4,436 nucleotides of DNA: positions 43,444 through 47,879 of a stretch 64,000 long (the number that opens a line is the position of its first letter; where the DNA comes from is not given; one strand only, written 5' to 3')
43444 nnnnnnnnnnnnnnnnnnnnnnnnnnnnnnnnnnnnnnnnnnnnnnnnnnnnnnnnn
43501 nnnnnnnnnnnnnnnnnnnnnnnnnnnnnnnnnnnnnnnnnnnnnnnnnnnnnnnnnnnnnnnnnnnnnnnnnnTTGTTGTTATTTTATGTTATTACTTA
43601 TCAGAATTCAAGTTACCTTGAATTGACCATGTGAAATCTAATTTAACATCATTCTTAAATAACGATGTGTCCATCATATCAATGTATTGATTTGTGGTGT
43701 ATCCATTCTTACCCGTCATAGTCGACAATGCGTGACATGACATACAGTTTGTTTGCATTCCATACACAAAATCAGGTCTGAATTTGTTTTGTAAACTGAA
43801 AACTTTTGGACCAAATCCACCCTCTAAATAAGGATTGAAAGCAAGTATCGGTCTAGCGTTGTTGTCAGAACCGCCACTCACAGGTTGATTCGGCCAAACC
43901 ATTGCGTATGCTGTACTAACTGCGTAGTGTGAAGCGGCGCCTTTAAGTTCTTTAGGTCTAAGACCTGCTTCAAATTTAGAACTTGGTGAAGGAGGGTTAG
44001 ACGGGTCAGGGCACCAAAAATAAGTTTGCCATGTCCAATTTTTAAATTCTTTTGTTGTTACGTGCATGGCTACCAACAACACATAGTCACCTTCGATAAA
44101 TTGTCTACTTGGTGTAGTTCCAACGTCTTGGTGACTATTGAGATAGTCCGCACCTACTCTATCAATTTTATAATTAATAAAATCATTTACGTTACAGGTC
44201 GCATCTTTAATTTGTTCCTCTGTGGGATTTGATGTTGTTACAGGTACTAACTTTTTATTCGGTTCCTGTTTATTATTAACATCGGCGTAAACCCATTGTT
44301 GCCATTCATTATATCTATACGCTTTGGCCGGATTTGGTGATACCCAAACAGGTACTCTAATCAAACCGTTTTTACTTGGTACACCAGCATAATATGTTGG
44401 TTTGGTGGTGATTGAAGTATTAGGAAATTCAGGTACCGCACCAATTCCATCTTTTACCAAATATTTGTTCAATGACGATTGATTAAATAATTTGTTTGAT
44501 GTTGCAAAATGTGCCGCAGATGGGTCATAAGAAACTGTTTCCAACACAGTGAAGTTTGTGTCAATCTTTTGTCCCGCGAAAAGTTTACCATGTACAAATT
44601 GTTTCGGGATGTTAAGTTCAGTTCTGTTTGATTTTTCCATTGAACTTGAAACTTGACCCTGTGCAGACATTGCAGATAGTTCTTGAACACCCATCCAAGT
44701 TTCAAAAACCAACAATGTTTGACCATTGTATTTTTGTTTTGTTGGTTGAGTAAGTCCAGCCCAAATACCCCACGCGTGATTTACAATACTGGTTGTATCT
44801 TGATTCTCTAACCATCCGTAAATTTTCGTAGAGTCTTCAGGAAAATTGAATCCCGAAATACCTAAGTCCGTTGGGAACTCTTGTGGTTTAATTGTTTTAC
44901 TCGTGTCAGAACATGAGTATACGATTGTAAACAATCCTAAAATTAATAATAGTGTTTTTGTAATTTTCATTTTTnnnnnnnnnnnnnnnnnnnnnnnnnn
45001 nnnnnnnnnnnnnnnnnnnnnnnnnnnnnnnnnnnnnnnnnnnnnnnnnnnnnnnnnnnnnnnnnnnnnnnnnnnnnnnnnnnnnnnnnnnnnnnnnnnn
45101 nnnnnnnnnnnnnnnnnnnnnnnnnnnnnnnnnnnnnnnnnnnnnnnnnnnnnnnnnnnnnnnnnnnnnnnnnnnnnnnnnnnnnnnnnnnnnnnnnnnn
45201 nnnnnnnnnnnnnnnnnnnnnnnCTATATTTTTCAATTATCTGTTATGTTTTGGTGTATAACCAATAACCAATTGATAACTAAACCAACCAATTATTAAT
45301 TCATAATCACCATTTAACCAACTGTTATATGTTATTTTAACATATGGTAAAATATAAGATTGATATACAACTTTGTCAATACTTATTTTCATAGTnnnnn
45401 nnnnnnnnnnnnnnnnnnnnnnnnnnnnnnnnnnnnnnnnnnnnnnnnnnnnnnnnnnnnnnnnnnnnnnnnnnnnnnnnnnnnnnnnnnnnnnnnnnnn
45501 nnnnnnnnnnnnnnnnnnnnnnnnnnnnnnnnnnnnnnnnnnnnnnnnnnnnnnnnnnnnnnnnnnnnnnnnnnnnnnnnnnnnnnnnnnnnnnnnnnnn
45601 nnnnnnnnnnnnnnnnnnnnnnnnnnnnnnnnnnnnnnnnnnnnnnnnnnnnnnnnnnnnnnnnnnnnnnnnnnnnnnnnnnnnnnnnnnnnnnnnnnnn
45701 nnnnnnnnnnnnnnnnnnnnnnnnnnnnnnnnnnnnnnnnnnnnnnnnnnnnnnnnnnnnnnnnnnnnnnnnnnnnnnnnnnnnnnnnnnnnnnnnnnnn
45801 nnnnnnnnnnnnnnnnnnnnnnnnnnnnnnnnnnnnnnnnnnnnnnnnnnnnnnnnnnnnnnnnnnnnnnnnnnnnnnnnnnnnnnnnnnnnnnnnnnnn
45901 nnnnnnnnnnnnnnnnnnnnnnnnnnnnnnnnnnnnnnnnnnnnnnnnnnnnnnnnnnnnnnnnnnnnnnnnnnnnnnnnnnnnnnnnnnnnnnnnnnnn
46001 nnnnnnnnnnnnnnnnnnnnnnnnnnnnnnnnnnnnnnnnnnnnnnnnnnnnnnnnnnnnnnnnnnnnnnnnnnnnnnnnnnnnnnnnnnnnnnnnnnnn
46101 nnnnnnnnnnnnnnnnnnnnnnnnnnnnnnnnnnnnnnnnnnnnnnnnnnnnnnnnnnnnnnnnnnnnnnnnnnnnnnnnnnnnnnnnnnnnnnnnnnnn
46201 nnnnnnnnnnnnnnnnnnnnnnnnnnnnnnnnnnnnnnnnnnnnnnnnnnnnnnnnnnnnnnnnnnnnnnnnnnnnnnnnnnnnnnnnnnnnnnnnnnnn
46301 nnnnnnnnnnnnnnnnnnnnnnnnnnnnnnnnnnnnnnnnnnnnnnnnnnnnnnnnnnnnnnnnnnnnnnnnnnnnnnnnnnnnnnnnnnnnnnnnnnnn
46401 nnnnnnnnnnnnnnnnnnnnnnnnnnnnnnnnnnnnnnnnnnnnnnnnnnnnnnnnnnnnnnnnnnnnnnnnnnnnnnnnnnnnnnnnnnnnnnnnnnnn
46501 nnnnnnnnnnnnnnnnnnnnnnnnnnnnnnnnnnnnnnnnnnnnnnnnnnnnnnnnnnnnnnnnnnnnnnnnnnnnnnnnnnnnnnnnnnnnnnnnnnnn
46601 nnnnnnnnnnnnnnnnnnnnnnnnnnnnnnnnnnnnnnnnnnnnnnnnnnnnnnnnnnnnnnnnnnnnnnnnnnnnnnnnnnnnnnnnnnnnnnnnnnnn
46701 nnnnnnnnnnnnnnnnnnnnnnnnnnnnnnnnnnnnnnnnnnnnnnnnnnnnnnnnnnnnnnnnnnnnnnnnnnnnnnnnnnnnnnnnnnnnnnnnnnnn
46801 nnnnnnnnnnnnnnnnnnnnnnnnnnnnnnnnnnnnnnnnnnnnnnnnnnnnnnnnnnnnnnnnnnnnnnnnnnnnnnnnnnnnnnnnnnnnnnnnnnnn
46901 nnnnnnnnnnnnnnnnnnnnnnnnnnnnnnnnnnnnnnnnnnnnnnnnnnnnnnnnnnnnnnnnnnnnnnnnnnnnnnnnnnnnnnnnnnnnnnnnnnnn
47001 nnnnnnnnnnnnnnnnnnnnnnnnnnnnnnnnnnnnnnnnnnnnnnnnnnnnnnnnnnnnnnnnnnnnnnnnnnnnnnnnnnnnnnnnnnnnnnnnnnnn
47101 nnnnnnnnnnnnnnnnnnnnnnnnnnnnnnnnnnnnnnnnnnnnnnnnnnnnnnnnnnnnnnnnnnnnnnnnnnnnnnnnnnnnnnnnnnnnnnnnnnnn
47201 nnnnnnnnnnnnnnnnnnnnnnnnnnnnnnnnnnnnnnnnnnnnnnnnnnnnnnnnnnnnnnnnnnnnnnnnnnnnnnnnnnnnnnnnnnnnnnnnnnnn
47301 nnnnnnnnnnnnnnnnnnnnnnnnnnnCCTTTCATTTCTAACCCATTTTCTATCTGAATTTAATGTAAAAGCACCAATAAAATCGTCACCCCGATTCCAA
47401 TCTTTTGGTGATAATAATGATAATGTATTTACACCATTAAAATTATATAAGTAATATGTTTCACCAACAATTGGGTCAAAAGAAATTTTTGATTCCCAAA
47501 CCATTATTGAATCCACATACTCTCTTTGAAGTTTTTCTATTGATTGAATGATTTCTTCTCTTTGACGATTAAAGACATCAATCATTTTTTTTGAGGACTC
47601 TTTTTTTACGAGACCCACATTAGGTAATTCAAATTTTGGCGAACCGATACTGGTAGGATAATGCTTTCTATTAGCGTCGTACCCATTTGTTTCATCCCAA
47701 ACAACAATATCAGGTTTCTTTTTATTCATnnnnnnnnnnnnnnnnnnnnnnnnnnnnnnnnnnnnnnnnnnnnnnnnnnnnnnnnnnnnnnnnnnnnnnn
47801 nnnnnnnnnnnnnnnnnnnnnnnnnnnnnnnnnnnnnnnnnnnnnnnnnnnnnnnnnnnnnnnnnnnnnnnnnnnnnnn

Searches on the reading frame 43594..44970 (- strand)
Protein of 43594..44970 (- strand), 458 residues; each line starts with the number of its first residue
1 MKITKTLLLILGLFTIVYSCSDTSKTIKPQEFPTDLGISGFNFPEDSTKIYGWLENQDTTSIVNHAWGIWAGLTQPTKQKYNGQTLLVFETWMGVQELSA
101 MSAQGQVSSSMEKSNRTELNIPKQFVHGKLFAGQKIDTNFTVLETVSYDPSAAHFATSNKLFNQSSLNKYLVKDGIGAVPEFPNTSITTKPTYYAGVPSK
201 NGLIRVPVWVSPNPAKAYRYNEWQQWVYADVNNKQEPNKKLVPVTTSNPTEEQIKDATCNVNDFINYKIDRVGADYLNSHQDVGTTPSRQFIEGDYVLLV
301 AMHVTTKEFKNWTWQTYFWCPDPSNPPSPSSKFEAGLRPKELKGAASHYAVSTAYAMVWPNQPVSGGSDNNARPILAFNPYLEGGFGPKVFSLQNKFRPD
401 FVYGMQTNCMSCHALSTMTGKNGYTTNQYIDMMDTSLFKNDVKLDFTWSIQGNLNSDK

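Call 10: search_protein_families(library=phrogs, proteins=[window:43594-44970:-], max_evalue=0.00001)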
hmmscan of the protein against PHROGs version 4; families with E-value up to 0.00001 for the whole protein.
window:43594-44970:- (458 aa): 1 family
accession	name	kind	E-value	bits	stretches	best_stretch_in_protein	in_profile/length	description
phrog_19967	-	unknown function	6.3e-27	95.2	1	25-451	20-405/410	-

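Call 81: search_protein_families(library=pfam, proteins=[window:43594-44970:-], max_evalue=0.001)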
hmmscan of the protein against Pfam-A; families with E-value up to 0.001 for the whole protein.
window:43594-44970:- (458 aa): 0 families

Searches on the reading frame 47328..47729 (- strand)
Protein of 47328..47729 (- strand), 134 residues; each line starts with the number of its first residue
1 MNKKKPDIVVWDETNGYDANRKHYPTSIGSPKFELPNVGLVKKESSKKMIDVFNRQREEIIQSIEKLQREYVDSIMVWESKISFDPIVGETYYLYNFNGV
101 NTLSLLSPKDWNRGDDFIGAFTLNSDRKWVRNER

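Call 81: search_protein_families(library=pfam, proteins=[window:47328-47729:-], max_evalue=0.001)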
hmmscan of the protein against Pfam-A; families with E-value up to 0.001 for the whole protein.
window:47328-47729:- (134 aa): 1 family
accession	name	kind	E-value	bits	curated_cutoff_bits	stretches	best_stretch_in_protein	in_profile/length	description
PF10504.14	DUF2452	-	1.2e-08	35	25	1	41-131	44-136/156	Protein of unknown function (DUF2452)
